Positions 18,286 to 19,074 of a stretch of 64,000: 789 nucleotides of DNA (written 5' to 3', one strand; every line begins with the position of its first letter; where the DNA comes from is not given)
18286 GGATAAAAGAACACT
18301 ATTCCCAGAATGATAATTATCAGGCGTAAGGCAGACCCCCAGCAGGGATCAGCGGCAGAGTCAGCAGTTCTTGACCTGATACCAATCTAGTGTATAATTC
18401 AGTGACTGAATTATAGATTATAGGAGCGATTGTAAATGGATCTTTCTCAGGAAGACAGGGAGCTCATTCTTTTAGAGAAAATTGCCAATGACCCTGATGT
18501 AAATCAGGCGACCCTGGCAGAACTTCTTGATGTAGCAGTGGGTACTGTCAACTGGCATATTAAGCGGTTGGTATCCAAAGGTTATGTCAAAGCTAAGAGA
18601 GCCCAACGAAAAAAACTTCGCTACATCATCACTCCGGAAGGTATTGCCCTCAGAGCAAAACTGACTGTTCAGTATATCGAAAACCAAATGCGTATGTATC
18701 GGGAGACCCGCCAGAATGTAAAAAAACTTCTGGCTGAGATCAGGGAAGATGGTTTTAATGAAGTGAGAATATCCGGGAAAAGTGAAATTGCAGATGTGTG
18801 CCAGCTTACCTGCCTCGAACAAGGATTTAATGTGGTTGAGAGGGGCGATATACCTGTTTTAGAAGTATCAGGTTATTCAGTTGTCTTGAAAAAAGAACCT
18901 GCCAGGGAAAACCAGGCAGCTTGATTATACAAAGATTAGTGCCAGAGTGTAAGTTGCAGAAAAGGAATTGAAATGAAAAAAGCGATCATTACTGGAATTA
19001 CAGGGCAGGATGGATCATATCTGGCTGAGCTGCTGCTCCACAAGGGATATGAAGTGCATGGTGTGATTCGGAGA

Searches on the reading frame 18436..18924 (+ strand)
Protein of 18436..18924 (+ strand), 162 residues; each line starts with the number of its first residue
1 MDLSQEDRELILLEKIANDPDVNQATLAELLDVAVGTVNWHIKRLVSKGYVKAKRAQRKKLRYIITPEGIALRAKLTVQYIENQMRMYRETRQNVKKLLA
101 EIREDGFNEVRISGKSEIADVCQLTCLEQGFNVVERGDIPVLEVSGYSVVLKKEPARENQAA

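Call 7: search_protein_families(library=pfam, proteins=[window:18436-18924:+], max_evalue=0.01)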
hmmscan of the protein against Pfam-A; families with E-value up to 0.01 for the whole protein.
window:18436-18924:+ (162 aa): 13 families
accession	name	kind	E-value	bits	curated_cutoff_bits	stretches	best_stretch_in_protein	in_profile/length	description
PF13412.12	HTH_24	-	1e-10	41.4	21.9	1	16-52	12-48/48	Winged helix-turn-helix DNA-binding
PF12802.13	MarR_2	-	5e-06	27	27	1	8-57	6-56/61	MarR family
PF01047.28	MarR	-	2.5e-05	24.5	24.6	1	10-52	6-48/59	MarR family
PF13463.12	HTH_27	-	8e-05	23.3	22.2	1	8-69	4-68/68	Winged helix DNA-binding domain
PF24266.1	HTH_HVO_0163_N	-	0.00012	22.5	31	1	13-60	8-55/70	HVO_0163, N-terminal HTH domain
PF13545.12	HTH_Crp_2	-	0.00022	21.5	27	0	20-58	21-57/70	Crp-like helix-turn-helix domain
PF08279.18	HTH_11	-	0.0011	19.3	25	1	12-54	5-49/55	HTH domain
PF03965.22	Penicillinase_R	-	0.0014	19.4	22.6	1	25-81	25-80/115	Penicillinase repressor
PF01978.25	TrmB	-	0.0017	18.6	25.6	0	22-63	23-64/68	Sugar-specific transcriptional regulator TrmB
PF01325.25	Fe_dep_repress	-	0.0035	17.9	26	1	22-54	23-55/60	Iron dependent repressor, N-terminal DNA binding domain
PF13601.12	HTH_34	-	0.0052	17.4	27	0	12-70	5-66/80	Winged helix DNA-binding domain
PF16871.11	DUF5077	-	0.0089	16.6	24.6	0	36-117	23-104/122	Domain of unknown function (DUF5077)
PF12840.13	HTH_20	-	0.009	16.4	27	0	26-47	23-44/51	Helix-turn-helix domain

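Call 8: search_protein_families(library=ncbifam, proteins=[window:18436-18924:+], max_evalue=1)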
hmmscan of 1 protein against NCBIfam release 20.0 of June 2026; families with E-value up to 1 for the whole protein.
window:18436-18924:+ (162 aa): 21 families
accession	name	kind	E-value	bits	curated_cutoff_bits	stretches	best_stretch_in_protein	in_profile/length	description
TIGR04176.1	MarR_EPS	equivalog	1.9e-19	69.7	88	1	5-103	2-104/105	MarR family EPS-associated transcriptional regulator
NF050133.1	TransRegFabT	equivalog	2.4e-06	27.9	200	1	9-59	31-81/138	fatty acid biosynthesis transcriptional regulator FabT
NF053777.1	Saro0803TransReg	equivalog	0.00024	20.8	200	1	10-99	40-132/140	Saro_0803 family transcriptional regulator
NF052638.1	TransRegOhrRVib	equivalog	0.00034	20.3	200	1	19-87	49-117/141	transcriptional regulator OhrR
NF053606.1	Sta1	subfamily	0.00035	20.6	80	1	7-63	20-79/100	Sta1 family transcriptional regulator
NF008273.0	PRK11050.1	equivalog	0.00096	18.8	153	1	16-72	49-101/156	manganese-binding transcriptional regulator MntR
NF040939.2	trans_reg_lrs14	equivalog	0.0013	18.7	90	1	8-60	22-75/103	Lrs14 family HTH-type transcriptional regulator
TIGR01884.1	cas_HTH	subfamily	0.0027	17.1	60.2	1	6-66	141-199/202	CRISPR-associated CARF protein Csa3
NF003210.0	PRK04172.1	equivalog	0.0055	15.6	350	1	7-86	6-84/496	phenylalanine--tRNA ligase subunit alpha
NF007416.0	PRK09954.1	equivalog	0.0056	15.7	561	1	6-60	2-56/362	sugar kinase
NF041396.1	TranRegLrp_Halo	equivalog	0.017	15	190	1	12-53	10-51/149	HTH-type transcriptional regulator Lrp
NF041413.1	ArsR_Rv2640c_fam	equivalog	0.019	15.3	155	1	17-56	54-93/118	Rv2640c family ArsR-like transcriptional regulator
TIGR00122.1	birA_repr_reg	equivalog_domain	0.021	14.7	70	0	10-50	3-42/69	biotin operon repressor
NF033788.1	HTH_metalloreg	subfamily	0.025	14.4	55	1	12-58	16-62/77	metalloregulator ArsR/SmtB family transcription factor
TIGR02698.1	CopY_TcrY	equivalog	0.033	14.4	121.95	1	25-100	26-98/130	CopY/TcrY family copper transport repressor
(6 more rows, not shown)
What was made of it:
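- On TIGR04176 MarR_EPS (NCBIfam equivalog): 69.7 bits (call 8).
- Closest known: TIGR04176 'MarR family EPS-associated transcriptional regulator'. Same: It is the best NCBIfam match and covers the whole 105-position model (residues 5-103, E 1.9e-19, call 8).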

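Call 9: find_homologous_proteins(query=window:18436-18921:+, max_evalue=0.00001)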
Query window:18436-18921:+ (162 aa): 6550 proteins with E <= 0.00001 among 6608 candidates; the best 120 are listed.
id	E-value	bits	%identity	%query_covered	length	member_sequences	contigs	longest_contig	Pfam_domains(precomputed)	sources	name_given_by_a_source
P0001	8.7e-98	342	100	100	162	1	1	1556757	PF01047.29,PF13412.13,PF12802.14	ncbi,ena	-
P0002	1.7e-86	306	88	100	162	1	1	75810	PF01047.29,PF13412.13,PF12802.14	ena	-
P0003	5.1e-85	301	86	100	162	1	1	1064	PF01047.29,PF13412.13,PF13463.13,PF12802.14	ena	-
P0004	5.4e-85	301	87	100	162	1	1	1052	PF01047.29,PF13412.13,PF12802.14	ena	-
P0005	7.2e-85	300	88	100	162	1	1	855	PF01047.29,PF13412.13,PF12802.14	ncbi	-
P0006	1.1e-84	300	86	100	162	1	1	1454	PF01047.29,PF13412.13,PF12802.14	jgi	jgi:DNA-binding MarR family transcriptional regulator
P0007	7.9e-84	297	86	99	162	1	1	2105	PF01047.29,PF13412.13,PF13463.13,PF12802.14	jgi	jgi:DNA-binding MarR family transcriptional regulator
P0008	8.8e-84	297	86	100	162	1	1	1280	PF01047.29,PF13412.13,PF13463.13,PF12802.14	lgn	-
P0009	1.5e-83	296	84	100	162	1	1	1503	PF01047.29,PF13412.13,PF12802.14,PF13545.13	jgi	jgi:DNA-binding MarR family transcriptional regulator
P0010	1.5e-83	296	83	100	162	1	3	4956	PF01047.29,PF13412.13,PF12802.14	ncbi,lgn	-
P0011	3.9e-83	295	85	100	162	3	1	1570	PF01047.29,PF13412.13,PF12802.14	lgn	-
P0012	4.1e-83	295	86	99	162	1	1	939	PF01047.29,PF13412.13,PF12802.14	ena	-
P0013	5.0e-83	294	85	100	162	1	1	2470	PF01047.29,PF13412.13,PF12802.14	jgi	jgi:DNA-binding MarR family transcriptional regulator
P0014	5.8e-83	294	85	99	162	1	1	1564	PF01047.29,PF13412.13,PF12802.14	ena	-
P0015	6.2e-83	294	85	100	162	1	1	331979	PF01047.29,PF13412.13,PF12802.14,PF24266.2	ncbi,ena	-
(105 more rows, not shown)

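Call 11: find_related_loci(query=A1, collection=genome_contigs, flank=10000)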
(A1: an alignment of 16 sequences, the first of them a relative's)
Query A1 (162 aa) in genome_contigs; peptide patterns used: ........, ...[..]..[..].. (x = any residue, [..] = any of these).
599 stretches matched a pattern (row limit reached: there are more); 575 encode a relative of the query (tblastn E <= 1e-3); the best 80 are kept; 80 distinct loci.
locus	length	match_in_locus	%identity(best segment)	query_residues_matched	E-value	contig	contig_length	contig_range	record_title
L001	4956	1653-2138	83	1-162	3e-92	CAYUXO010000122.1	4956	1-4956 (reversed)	MAG TPA_asm: uncultured Anaerolineales bacterium isolate SRP128015_co2_56 genome assembly, contig: NODE_17990_length_495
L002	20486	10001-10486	85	1-162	5e-91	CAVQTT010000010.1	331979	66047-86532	MAG: uncultured Chloroflexia bacterium isolate MFD09964.bin.2.132 genome assembly, contig: contig_25327, whole genome sh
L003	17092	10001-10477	82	1-158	5e-86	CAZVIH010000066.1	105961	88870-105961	MAG TPA_asm: uncultured Anaerolineales bacterium isolate SRP185410_co1_397 genome assembly, contig: k141_365553, whole g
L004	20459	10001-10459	83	1-153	5e-84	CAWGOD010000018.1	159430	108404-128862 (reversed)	MAG: uncultured Chloroflexia bacterium isolate MFD03804.bin.3.292 genome assembly, contig: contig_80212, whole genome sh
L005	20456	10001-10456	83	1-152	5e-83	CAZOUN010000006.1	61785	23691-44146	MAG TPA_asm: uncultured Anaerolineales bacterium isolate binchicken_co181_55 genome assembly, contig: NODE_479_length_61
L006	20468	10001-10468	79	1-156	4e-83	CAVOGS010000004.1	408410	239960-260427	MAG: uncultured Chloroflexia bacterium isolate MFD09964.bin.2.149 genome assembly, contig: contig_21467, whole genome sh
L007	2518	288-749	82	1-154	1e-84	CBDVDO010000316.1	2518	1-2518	MAG TPA_asm: uncultured Anaerolineales bacterium isolate SRR21487743_metabat2_18 genome assembly, contig: ERZ25748485.35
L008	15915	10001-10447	83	1-149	9e-83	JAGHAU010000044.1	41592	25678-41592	MAG: Anaerolineales bacterium isolate AUK238 PB_MBMC_192_c_000000000146, whole genome shotgun sequence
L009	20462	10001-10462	81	1-154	3e-81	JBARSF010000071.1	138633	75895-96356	MAG: Anaerolineales bacterium isolate MFD12959_ilm_asm_bin54 k127_372109, whole genome shotgun sequence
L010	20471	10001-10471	80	1-155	1e-80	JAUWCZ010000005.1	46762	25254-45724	MAG: Chloroflexota bacterium isolate CSMAG_2151 CSMAG_2151_k141_1287171_length_46762_cov_9.0000, whole genome shotgun se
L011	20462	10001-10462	78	1-154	2e-79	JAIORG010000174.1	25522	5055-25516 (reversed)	MAG: Anaerolineales bacterium isolate SMBSF12 20072_Bin_6_contigs_1_c_000000000225, whole genome shotgun sequence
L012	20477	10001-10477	75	1-159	1e-78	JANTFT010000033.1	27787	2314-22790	MAG: Anaerolineales bacterium isolate bin10015 c_000000001230, whole genome shotgun sequence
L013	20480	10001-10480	71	1-160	1e-76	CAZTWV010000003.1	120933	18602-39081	MAG TPA_asm: uncultured Anaerolineales bacterium isolate SRP141376_co3_323 genome assembly, contig: NODE_235_length_1209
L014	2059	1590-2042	76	1-151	1e-78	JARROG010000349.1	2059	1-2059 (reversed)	MAG: Anaerolineales bacterium isolate Spart_144_MAG scaffold_11844, whole genome shotgun sequence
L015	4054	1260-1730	70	1-156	2e-71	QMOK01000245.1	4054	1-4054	MAG: Chloroflexota bacterium isolate B10_G9 B10_Guay9_scaffold_47744, whole genome shotgun sequence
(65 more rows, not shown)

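Call 19: search_solved_structures(query=A1, max_evalue=1, show_alignments=2)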
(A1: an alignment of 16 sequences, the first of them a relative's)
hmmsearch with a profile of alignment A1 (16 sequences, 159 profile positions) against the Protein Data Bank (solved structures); distinct sequences matched with E-value up to 1: 35.
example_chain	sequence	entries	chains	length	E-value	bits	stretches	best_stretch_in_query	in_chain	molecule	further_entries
5eri_A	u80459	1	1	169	1.7e-05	27.8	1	9-102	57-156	MarR family transcriptional regulator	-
7udj_H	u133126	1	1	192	0.0012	21.7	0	61-105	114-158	De novo designed helical repeat protein RPB_PEW3_R4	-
8za5_A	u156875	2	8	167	0.0017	21.3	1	8-101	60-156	MarR-family transcriptional regulator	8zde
9vg2_A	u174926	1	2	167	0.0018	21.2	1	8-101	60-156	MarR-family transcriptional regulator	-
3s2w_A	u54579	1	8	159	0.0035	20.2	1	17-72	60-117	Transcriptional regulator, MarR family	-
1lj9_A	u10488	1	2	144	0.0061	19.4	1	8-68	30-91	transcriptional regulator SlyA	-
6jbx_A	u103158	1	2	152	0.008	19.1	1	9-59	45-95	Fatty acid biosynthesis transcriptional regulator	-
3bpv_A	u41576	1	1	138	0.011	18.6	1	7-66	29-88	Transcriptional regulator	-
3bpx_A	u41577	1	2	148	0.011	18.6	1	7-66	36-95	Transcriptional regulator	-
6o5c_A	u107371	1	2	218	0.022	17.7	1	14-76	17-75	Putative metal-dependent transcriptional regulator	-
3hrm_A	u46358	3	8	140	0.028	17.3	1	10-77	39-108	HTH-type transcriptional regulator sarZ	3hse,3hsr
4gxo_A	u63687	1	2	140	0.029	17.3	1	10-77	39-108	MarR family regulatory protein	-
1mkm_A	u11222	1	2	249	0.069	16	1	12-124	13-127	IclR transcriptional regulator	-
5hlh_A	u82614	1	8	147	0.071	16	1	10-67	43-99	MarR family transcriptional regulator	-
5hlg_A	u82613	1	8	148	0.072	16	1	10-67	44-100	MarR family transcriptional regulator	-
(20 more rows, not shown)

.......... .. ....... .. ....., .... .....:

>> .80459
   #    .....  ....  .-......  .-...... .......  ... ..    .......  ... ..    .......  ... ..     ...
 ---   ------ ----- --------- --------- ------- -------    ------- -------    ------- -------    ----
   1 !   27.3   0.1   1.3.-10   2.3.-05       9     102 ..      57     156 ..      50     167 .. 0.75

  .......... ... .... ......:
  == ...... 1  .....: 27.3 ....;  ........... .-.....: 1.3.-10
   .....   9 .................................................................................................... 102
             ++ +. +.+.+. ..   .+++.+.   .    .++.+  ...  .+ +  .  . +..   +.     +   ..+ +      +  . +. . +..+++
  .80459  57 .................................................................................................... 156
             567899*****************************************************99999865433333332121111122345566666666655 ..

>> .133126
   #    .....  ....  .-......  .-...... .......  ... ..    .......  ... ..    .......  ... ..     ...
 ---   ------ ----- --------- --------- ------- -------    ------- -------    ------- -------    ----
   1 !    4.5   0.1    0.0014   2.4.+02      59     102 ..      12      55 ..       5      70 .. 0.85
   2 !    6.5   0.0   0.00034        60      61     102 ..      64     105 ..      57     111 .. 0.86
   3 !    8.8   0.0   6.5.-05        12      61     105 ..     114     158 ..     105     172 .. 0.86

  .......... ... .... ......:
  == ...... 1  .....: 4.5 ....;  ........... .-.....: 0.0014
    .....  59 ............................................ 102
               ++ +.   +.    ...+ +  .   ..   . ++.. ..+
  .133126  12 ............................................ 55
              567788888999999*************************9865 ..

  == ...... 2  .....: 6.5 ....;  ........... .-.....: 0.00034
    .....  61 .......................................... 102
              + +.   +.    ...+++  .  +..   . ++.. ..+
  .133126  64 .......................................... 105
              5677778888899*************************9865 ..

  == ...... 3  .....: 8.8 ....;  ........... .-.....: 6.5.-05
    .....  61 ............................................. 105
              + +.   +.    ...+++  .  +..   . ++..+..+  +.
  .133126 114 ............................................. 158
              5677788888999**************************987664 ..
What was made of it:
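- On MarR family: Query residues 9-102 align to residues 57-156 of 5eri, and nothing precedes the HTH (call 19).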

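Call 25: predict_structure(alignment_id=A1)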
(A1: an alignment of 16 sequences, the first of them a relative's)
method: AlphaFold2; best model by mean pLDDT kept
length: 162 residues; sequences in the alignment: 16
mean_pLDDT: 70.1   pTM: 0.56
mean pLDDT of the five models: 70.1, 69.0, 67.4, 66.3, 66.1
residues with pLDDT >= 90: 38; 70-90: 43; 50-70: 54; < 50: 27
segments of 3 or more residues with pLDDT < 50: 1-3, 5-7, 33-41, 155-162
pLDDT, mean of each block of 10 residues (from residue 1): 48 59 59 48 54 52 58 73 84 93 91 87 93 89 87 56 34
secondary structure, 60 per line:
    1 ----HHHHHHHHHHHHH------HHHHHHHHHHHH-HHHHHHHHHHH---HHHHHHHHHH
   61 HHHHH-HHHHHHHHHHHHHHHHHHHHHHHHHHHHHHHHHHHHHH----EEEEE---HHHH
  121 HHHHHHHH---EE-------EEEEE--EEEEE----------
elements in order: H5-17 H24-35 H37-47 H51-65 H67-104 E109-113 H117-128 E141-145 E148-152

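Call 29: fold_search(model_id=the predicted structure, library=pdb)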
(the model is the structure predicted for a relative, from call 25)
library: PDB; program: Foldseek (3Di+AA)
matches with E <= 10: 462; with E <= 0.001: 0
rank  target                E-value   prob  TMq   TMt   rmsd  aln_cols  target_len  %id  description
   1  1z7g_D                5.0e-01  0.44  0.25  0.21   7.2        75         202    7  Free human HGPRT (released 2005-08-02)
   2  7cmj_A                5.6e-01  0.47  0.27  0.24   7.1        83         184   13  Crystal structure of L.donovani Hypoxanthine-guanine phosphoribosyl transferase (HGPRT) (released 2021-08-04)
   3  2zxr                  5.6e-01  0.12  0.21  0.08   7.6        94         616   16  Crystal structure of RecJ in complex with Mg2+ from Thermus thermophilus HB8 (released 2010-01-05)
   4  1y0b_D                6.8e-01  0.47  0.22  0.19   4.1        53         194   17  Crystal Structure of Xanthine Phosphoribosyltransferase from Bacillus subtilis. (released 2005-02-22)
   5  2fxv_A                6.8e-01  0.44  0.24  0.21   6.3        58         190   19  Bacillus subtilis Xanthine Phosphoribosyltransferase in Complex with Guanosine 5'-monophosphate (GMP) (released 2006-06-20)
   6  3gg8_B                6.8e-01  0.20  0.25  0.10  12.1       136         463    9  Crystal structure of the Toxoplasma gondii Pyruvate Kinase N terminal truncated (released 2009-05-26)
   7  6nly_B                7.2e-01  0.15  0.25  0.24  10.9       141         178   12  Fragment of human mitochondrial Alanyl-tRNA Synthetase C-Ala domain (released 2020-01-15)
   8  2e2o                  7.2e-01  0.15  0.27  0.16  12.8       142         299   10  Crystal structure of Sulfolobus tokodaii hexokinase in complex with glucose (released 2007-01-16)
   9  2e2n_A                7.7e-01  0.25  0.28  0.17  12.8       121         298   11  Crystal structure of Sulfolobus tokodaii hexokinase in the apo form (released 2007-01-16)
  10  4fym_A                7.7e-01  0.10  0.23  0.18  16.8       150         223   10  Crystal structure of Plasmodium falciparum orotate phosphoribosyltransferase (released 2013-08-07)
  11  6w1i_B                8.2e-01  0.38  0.22  0.19   5.3        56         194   18  Re-interpretation of ppGpp (G4P) electron density in the deposited crystal structure of Xanthine phosphoribosyltransfe (released 2020-07-29)
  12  4p83_A                9.3e-01  0.15  0.21  0.21   7.6        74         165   12  Structure of engineered PyrR protein (PURPLE PyrR) (released 2014-12-17)
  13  4p83_C                9.3e-01  0.14  0.21  0.21   8.0        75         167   15  Structure of engineered PyrR protein (PURPLE PyrR) (released 2014-12-17)
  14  1wp9_D                9.3e-01  0.11  0.29  0.13  15.6       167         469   14  Crystal structure of Pyrococcus furiosus Hef helicase domain (released 2005-02-01)
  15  1y0b_A                9.9e-01  0.38  0.22  0.19   4.1        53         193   17  Crystal Structure of Xanthine Phosphoribosyltransferase from Bacillus subtilis. (released 2005-02-22)
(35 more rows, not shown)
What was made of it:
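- Tried and rejected: Its Foldseek search gave nothing significant, with a best E of 0.5 (calls 25, 29).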

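Call 39: search_protein_representatives(protein=window:18436-18921:+)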
Query: 162 residues. Proteins with E-value up to 0.001 (for the whole library): 2319; up to 1e-10: 618; up to 1e-30: 27. The best 150 are listed.
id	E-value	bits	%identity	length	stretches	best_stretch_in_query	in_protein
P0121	9.6e-64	230.1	81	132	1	22-151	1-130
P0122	3.3e-51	189.4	61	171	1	5-153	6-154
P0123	4.6e-51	189.0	59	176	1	5-154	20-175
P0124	1.5e-50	187.3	57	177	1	3-152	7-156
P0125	1.6e-48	180.7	64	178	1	2-135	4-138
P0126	1.6e-46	174.2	53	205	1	3-158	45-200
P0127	2.4e-43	164.0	51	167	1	4-152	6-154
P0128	3.7e-43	163.3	63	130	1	31-154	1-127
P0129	2.5e-40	154.2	48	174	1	4-152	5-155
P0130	3.1e-39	150.6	62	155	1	6-124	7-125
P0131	4.8e-37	143.5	66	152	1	11-115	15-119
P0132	7.1e-37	143.0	71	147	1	7-102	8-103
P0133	5.1e-36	140.2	45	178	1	9-149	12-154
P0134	7.7e-36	139.6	57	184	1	5-116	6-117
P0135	4.7e-35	137.1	46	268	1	5-152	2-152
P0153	2.7e-29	118.4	39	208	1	8-151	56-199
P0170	3.3e-25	105.1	38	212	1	6-156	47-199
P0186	1.1e-20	90.5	38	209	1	9-135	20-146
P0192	1.1e-19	87.3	38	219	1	7-134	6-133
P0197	2.5e-19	86.0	36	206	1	6-134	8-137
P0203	1.7e-18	83.4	37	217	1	6-133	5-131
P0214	4.1e-18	82.1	38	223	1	8-140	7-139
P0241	9.1e-17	77.7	36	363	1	6-134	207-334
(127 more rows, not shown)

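Call 40: search_protein_families(library=pfam, max_evalue=0.01, proteins=[P0186, P0192, P0197, P0203, P0214, P0241, P0135, P0153, P0170, P0129])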
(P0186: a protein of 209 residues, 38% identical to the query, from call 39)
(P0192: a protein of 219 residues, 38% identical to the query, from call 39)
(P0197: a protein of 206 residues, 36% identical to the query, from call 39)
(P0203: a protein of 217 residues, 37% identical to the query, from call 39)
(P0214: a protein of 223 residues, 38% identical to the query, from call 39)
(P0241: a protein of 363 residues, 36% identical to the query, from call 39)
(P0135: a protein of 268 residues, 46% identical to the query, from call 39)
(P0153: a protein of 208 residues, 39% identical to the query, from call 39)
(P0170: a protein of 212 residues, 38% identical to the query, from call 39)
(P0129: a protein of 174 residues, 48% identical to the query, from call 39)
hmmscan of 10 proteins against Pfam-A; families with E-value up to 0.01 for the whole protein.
P0186 (209 aa): 3 families
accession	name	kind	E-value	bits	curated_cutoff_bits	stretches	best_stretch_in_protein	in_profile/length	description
PF13412.12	HTH_24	-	1.1e-07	31.8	21.9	1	18-63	3-48/48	Winged helix-turn-helix DNA-binding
PF12802.13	MarR_2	-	0.00027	21.5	27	1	22-64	9-52/61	MarR family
PF13463.12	HTH_27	-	0.00036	21.2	22.2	1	17-80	5-68/68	Winged helix DNA-binding domain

P0192 (219 aa): 2 families
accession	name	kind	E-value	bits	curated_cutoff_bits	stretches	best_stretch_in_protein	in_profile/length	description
PF13412.12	HTH_24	-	3.4e-05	23.8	21.9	1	8-48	5-45/48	Winged helix-turn-helix DNA-binding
PF12802.13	MarR_2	-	0.007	16.9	27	0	10-52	9-52/61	MarR family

P0197 (206 aa): 4 families
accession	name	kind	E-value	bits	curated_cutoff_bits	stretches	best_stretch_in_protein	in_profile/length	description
PF13412.12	HTH_24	-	8.1e-09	35.4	21.9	1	9-55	2-48/48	Winged helix-turn-helix DNA-binding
PF12802.13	MarR_2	-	6.3e-05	23.5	27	1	14-61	9-57/61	MarR family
PF24409.1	wHTH-PRTase_assc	-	0.00079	19.9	27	0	14-57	2-44/83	wHTH-PRTase associated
PF08281.18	Sigma70_r4_2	-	0.0012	18.8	25.7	1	25-50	27-52/54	Sigma-70, region 4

P0203 (217 aa): 3 families
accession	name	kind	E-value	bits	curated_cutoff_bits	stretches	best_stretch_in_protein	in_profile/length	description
PF13412.12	HTH_24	-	4.8e-13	48.9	21.9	1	7-51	4-48/48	Winged helix-turn-helix DNA-binding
PF03297.21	Ribosomal_S25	-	0.00042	20.9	28.8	1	10-62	46-98/101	S25 ribosomal protein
PF13404.12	HTH_AsnC-type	-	0.0018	18.5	27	1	8-33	5-30/42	AsnC-type helix-turn-helix domain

P0214 (223 aa): 2 families
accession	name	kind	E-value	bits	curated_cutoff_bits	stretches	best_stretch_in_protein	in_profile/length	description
PF13412.12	HTH_24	-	1.7e-06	27.9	21.9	1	7-51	4-48/48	Winged helix-turn-helix DNA-binding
PF12802.13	MarR_2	-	0.0009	19.8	27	1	8-51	7-51/61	MarR family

P0241 (363 aa): 3 families
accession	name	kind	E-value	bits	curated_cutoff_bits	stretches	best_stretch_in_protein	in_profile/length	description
PF13412.12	HTH_24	-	1.6e-10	40.8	21.9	1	209-253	4-48/48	Winged helix-turn-helix DNA-binding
PF00208.27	ELFV_dehydrog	-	0.0023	18.1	23.4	1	300-342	22-67/241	Glutamate/Leucine/Phenylalanine/Valine dehydrogenase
PF03297.21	Ribosomal_S25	-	0.0034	18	28.8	1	212-257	46-91/101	S25 ribosomal protein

P0135 (268 aa): 9 families
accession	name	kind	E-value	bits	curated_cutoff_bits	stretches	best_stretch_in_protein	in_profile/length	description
PF13412.12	HTH_24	-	1.6e-11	44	21.9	1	5-49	4-48/48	Winged helix-turn-helix DNA-binding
PF01909.29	NTP_transf_2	-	1.5e-10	41.7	21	1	172-247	3-83/93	Nucleotidyltransferase domain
PF18765.7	Polbeta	-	7.2e-10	39.3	26.9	1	172-248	2-81/93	Polymerase beta, Nucleotidyltransferase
PF01047.28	MarR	-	3.5e-05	24.1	24.6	1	5-52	4-51/59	MarR family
PF12802.13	MarR_2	-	4.7e-05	23.9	27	1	6-51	7-53/61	MarR family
PF13601.12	HTH_34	-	0.00053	20.5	27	1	6-52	2-48/80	Winged helix DNA-binding domain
PF13545.12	HTH_Crp_2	-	0.0013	19.1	27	1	20-52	24-56/70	Crp-like helix-turn-helix domain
PF09339.16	HTH_IclR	-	0.0015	18.7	22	1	7-49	6-49/52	IclR helix-turn-helix domain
PF25213.1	HVO_A0261_N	-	0.0024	18.1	35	1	7-67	14-68/86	HVO_A0261 N-terminal domain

P0153 (208 aa): 4 families
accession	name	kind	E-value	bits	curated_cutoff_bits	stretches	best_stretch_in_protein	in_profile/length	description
PF13412.12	HTH_24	-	1.7e-13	50.4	21.9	1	55-99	3-47/48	Winged helix-turn-helix DNA-binding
PF12802.13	MarR_2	-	6.8e-05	23.4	27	1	54-101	4-52/61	MarR family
PF01047.28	MarR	-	0.00015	22.1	24.6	1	56-104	4-52/59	MarR family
PF13601.12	HTH_34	-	0.0057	17.2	27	0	58-119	3-67/80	Winged helix DNA-binding domain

P0170 (212 aa): 3 families
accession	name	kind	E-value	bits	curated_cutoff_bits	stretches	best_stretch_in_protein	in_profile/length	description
PF13412.12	HTH_24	-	6.6e-10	38.8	21.9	1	46-93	1-48/48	Winged helix-turn-helix DNA-binding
PF12802.13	MarR_2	-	3.9e-06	27.4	27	1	49-94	6-52/61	MarR family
PF01047.28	MarR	-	0.00043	20.5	24.6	1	50-96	5-51/59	MarR family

P0129 (174 aa): 8 families
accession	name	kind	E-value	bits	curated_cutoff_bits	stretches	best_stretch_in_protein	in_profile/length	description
PF13412.12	HTH_24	-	3.5e-16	58.9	21.9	1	8-53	3-48/48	Winged helix-turn-helix DNA-binding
PF12802.13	MarR_2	-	1.6e-06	28.6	27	1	9-55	6-53/61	MarR family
PF01047.28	MarR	-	1e-05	25.8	24.6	1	10-56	5-51/59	MarR family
PF13545.12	HTH_Crp_2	-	0.00029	21.2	27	1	17-56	17-56/70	Crp-like helix-turn-helix domain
PF01978.25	TrmB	-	0.0023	18.2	25.6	1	27-63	27-63/68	Sugar-specific transcriptional regulator TrmB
PF01325.25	Fe_dep_repress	-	0.0034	18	26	1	23-56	23-56/60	Iron dependent repressor, N-terminal DNA binding domain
PF13404.12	HTH_AsnC-type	-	0.0048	17.1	27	0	9-39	4-34/42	AsnC-type helix-turn-helix domain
PF13463.12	HTH_27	-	0.0073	17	22.2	0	13-70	8-68/68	Winged helix DNA-binding domain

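Call 43: find_related_loci(query=A2, collection=metagenome_contigs, flank=6000)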
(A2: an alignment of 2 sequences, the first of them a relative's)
Query A2 (162 aa) in metagenome_contigs; peptide patterns used: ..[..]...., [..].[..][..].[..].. (x = any residue, [..] = any of these).
600 stretches matched a pattern (row limit reached: there are more); 6 encode a relative of the query (tblastn E <= 1e-3); 6 distinct loci.
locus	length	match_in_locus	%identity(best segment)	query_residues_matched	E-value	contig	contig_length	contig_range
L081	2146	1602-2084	92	1-161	2e-103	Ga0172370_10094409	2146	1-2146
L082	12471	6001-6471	86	1-157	5e-90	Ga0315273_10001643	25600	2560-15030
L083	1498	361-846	73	1-162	4e-87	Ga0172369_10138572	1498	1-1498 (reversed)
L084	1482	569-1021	70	6-156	3e-77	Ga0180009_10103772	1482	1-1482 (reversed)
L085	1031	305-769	66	6-160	1e-75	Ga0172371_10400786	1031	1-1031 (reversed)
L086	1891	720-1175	68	8-159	3e-72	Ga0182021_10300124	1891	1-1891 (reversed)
